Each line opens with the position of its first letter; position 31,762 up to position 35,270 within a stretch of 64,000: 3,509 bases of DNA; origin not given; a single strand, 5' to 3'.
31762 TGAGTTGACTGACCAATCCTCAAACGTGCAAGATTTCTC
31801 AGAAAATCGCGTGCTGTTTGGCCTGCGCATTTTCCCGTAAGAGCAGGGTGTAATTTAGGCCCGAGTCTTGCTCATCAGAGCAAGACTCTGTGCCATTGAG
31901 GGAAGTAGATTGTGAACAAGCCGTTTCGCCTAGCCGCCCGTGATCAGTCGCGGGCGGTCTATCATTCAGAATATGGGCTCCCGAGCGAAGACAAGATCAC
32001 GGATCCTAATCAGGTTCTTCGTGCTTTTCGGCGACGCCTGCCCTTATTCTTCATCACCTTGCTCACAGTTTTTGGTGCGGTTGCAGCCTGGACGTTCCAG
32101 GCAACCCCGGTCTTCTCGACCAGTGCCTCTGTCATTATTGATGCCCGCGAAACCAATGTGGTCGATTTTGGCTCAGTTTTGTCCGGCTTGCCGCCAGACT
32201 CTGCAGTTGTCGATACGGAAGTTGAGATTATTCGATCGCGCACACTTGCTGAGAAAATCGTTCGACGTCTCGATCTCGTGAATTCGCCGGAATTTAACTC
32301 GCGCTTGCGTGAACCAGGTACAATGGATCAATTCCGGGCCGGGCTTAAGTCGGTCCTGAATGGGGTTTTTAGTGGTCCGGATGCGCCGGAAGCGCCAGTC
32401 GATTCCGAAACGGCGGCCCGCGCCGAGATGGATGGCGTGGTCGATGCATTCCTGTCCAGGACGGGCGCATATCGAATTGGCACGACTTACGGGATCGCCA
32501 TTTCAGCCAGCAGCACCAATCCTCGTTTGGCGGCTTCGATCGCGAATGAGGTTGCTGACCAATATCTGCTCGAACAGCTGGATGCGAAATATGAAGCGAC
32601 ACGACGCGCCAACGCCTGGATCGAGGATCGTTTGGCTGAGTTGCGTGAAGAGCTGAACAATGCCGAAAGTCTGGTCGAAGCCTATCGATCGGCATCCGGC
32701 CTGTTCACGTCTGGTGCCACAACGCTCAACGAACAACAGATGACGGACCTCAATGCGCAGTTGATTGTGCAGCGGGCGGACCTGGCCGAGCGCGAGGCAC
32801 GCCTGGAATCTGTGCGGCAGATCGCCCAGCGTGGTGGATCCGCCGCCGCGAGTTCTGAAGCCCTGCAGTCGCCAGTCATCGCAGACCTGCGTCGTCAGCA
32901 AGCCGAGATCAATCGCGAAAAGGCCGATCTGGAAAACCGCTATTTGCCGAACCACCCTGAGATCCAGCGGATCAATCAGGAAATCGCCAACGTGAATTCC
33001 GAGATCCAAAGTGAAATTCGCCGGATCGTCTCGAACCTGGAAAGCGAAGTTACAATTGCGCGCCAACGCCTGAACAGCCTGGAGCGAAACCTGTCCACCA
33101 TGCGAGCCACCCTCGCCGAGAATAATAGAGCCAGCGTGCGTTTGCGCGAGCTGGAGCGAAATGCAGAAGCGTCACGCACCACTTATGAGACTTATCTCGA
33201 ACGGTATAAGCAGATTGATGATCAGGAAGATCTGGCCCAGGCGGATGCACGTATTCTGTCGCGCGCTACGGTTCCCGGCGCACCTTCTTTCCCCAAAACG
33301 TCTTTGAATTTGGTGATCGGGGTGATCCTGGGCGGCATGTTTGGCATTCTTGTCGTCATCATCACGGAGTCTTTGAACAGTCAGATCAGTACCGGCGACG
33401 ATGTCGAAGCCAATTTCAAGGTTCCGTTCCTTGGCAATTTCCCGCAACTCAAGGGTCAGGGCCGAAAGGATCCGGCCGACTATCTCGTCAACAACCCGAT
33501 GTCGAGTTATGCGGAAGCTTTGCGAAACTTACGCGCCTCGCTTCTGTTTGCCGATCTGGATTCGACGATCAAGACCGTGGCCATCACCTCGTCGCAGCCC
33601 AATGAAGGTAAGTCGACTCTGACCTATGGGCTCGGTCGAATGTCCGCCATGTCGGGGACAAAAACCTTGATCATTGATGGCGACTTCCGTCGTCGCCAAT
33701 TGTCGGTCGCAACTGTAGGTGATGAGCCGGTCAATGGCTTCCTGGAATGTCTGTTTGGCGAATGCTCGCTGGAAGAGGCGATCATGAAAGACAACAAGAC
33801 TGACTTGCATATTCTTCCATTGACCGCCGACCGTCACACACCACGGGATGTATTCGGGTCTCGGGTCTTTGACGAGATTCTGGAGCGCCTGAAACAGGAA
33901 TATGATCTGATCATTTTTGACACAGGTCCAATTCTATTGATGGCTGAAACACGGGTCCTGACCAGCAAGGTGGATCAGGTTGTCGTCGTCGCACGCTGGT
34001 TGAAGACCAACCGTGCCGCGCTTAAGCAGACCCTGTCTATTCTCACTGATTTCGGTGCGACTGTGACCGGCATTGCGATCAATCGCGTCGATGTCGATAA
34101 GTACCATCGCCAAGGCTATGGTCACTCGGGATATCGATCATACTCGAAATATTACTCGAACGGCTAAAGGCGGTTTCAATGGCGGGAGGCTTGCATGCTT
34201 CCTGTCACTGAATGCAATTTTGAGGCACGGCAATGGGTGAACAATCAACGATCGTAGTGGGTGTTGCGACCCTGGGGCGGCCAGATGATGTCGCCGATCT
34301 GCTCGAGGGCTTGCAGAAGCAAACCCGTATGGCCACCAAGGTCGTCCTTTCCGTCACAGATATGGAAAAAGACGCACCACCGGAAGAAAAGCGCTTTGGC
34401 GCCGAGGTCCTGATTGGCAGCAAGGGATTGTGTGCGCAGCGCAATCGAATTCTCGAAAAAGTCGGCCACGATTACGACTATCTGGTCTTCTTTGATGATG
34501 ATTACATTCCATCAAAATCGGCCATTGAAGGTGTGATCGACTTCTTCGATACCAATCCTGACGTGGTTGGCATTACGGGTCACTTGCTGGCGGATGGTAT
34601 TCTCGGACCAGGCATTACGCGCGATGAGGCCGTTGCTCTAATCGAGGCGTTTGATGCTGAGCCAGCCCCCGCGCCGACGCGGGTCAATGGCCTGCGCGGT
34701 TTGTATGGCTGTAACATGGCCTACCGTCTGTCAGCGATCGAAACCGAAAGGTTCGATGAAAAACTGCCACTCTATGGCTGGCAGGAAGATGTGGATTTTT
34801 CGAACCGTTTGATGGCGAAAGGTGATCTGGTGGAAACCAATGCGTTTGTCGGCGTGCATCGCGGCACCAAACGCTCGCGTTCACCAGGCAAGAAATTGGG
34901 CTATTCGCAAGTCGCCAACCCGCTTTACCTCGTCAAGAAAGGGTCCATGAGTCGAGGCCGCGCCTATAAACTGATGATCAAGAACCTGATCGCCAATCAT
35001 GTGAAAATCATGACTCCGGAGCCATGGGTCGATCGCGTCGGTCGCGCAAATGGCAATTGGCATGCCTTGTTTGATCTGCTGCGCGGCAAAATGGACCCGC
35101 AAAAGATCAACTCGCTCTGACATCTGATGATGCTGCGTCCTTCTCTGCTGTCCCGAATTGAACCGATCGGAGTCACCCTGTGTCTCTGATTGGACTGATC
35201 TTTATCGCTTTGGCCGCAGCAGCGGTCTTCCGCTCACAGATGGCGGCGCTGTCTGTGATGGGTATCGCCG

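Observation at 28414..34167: PPP-family metallophosphatase occupies the Wzb position next to wza and a BY-kinase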

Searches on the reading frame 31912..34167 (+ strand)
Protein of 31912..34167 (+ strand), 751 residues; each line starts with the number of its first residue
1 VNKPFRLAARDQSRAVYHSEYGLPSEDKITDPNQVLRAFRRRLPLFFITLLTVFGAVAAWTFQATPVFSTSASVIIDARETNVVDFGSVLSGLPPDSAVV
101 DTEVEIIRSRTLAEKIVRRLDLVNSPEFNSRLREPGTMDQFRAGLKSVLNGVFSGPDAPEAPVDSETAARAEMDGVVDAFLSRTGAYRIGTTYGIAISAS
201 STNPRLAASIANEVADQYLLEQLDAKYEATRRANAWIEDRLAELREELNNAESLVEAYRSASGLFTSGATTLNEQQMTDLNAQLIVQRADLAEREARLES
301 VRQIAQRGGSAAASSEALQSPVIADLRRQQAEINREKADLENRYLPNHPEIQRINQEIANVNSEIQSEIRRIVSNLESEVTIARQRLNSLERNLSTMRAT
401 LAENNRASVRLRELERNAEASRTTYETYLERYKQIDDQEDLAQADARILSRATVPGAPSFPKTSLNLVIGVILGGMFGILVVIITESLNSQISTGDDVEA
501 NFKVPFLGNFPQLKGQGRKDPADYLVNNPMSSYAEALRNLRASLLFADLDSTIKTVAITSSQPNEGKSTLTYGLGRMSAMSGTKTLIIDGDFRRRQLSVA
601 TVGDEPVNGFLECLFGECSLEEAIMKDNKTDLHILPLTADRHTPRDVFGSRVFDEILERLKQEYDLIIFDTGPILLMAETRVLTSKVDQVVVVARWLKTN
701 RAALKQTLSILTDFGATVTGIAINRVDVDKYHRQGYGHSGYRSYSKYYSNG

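Call 3: search_protein_families(library=pfam, proteins=[window:31912-34167:+], max_evalue=0.01)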
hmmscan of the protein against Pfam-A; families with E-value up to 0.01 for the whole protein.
window:31912-34167:+ (751 aa): 5 families
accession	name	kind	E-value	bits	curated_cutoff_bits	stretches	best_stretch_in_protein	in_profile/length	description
PF13614.12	AAA_31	-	5.8e-13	49.6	27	1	554-695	2-148/177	AAA domain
PF13807.11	GNVR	-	4.6e-11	42.9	27.7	1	413-484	8-79/82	G-rich domain on putative tyrosine kinase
PF02706.20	Wzz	-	6.2e-06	26.9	25.5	1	39-119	13-90/91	Chain length determinant protein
PF01656.29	CbiA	-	2.7e-05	24.6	25.4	1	557-733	2-90/125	CobQ/CobB/MinD/ParA nucleotide binding domain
PF16290.10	DUF4936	-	0.0026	18.7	28.8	0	389-453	13-76/91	Domain of unknown function (DUF4936)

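Call 5: search_protein_families(library=ncbifam, proteins=[window:31912-34167:+], max_evalue=0.01)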
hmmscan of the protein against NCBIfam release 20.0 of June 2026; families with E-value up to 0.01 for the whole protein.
window:31912-34167:+ (751 aa): 17 families
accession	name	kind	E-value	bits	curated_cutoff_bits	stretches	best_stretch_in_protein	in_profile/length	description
TIGR01005.1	eps_transp_fam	subfamily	2.7e-101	340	411.7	1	38-749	12-744/754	exopolysaccharide transport protein family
TIGR03017.1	EpsF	equivalog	1.1e-56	192.5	422.75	2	195-509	134-442/444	chain length determinant protein EpsF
NF008568.0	PRK11519.1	equivalog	2.1e-40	138.6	1068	2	384-743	348-717/720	tyrosine-protein kinase Wzc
NF007350.0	PRK09841.1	equivalog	1.4e-37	129.2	1248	2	525-745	503-723/726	tyrosine-protein kinase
TIGR01007.1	eps_fam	subfamily_domain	9.7e-34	116.7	108.05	1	536-738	2-202/204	polysaccharide biosynthesis tyrosine autokinase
TIGR03007.1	pepcterm_ChnLen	equivalog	3e-28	98.3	278.85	1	195-514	124-464/498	XrtA system polysaccharide chain length determinant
TIGR03018.1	pepcterm_TyrKin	hypoth_equivalog_domain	1.1e-25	90.2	230.65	1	527-713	5-198/207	XrtA-associated tyrosine autokinase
TIGR03029.1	EpsG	equivalog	1.4e-20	73.6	313.8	1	528-723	78-272/274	chain length determinant protein tyrosine kinase EpsG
TIGR01006.1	polys_exp_MPA1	subfamily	1.3e-15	57.5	296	1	445-513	156-224/226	CspC family polysaccharide chain length determinant protein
TIGR01968.1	minD_bact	equivalog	1.8e-12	47.2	212.9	1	555-725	3-172/261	septum site-determining protein MinD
TIGR01969.1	minD_arch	subfamily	1.5e-11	44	201.75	1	555-730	2-174/251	cell division ATPase MinD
NF008079.0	PRK10818.1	equivalog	7.1e-07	28.8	508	1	555-671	4-121/270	septum site-determining protein MinD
NF008203.0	PRK10963.1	equivalog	0.00021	20.7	254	1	338-458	16-134/234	hypothetical protein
TIGR01010.1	BexC_CtrB_KpsE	subfamily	0.0006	19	437.5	0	313-380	207-273/362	polysaccharide export inner-membrane protein, BexC/CtrB/KpsE family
TIGR02169.1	SMC_prok_A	equivalog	0.0039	14.9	729.4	1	220-441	297-509/1165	chromosome segregation protein SMC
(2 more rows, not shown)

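Call 57: find_related_loci(query=A4, collection=metagenome_contigs, flank=10000)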
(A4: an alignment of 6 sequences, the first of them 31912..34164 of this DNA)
Query A4 (751 aa) in metagenome_contigs; peptide patterns used: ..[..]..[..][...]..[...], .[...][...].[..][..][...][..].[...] (x = any residue, [..] = any of these).
600 stretches matched a pattern (row limit reached: there are more); 514 encode a relative of the query (tblastn E <= 1e-3); the best 80 are kept; 80 distinct loci.
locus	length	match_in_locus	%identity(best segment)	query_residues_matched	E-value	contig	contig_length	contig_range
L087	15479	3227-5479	98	1-751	0e+0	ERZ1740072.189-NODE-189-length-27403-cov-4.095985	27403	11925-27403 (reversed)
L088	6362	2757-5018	79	1-750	0e+0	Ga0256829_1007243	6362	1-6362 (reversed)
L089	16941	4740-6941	74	1-732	0e+0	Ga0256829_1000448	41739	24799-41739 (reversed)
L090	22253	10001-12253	80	1-750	0e+0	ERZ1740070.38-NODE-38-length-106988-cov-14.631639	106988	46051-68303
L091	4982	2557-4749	65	17-751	0e+0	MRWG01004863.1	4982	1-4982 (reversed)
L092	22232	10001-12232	63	1-750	0e+0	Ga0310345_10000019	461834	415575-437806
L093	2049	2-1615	77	171-743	0e+0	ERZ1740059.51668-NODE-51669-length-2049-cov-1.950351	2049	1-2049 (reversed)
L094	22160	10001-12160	61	27-749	0e+0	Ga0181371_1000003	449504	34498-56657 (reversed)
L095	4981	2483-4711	48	23-751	0e+0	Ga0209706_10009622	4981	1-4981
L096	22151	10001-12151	50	25-733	0e+0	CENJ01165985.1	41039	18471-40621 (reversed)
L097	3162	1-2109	49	54-750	0e+0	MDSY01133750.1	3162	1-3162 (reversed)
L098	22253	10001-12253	78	1-750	0e+0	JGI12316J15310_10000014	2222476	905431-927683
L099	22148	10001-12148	49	35-748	0e+0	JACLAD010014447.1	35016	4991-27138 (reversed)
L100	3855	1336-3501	47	34-748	0e+0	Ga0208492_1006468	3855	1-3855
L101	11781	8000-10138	47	45-748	0e+0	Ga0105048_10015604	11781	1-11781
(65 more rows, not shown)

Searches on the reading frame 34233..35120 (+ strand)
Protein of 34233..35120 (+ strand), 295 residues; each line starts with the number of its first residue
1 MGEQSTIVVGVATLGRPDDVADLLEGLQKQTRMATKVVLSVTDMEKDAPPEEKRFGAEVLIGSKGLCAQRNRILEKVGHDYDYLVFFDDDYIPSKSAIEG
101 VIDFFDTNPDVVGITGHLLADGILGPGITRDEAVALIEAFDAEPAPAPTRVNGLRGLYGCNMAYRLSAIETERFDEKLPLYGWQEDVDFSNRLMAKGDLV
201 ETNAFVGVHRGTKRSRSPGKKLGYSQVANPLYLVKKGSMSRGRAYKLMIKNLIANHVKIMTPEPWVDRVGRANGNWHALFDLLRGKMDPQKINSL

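Call 3: search_protein_families(library=pfam, proteins=[window:34233-35120:+], max_evalue=0.01)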
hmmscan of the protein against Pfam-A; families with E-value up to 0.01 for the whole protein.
window:34233-35120:+ (295 aa): 2 families
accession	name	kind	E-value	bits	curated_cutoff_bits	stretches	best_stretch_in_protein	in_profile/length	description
PF00535.33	Glycos_transf_2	-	9.4e-07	29.3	23.3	1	55-168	48-163/168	Glycosyl transferase family 2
PF13641.12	Glyco_tranf_2_3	-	0.0055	17.2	27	1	7-118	3-123/230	Glycosyltransferase like family 2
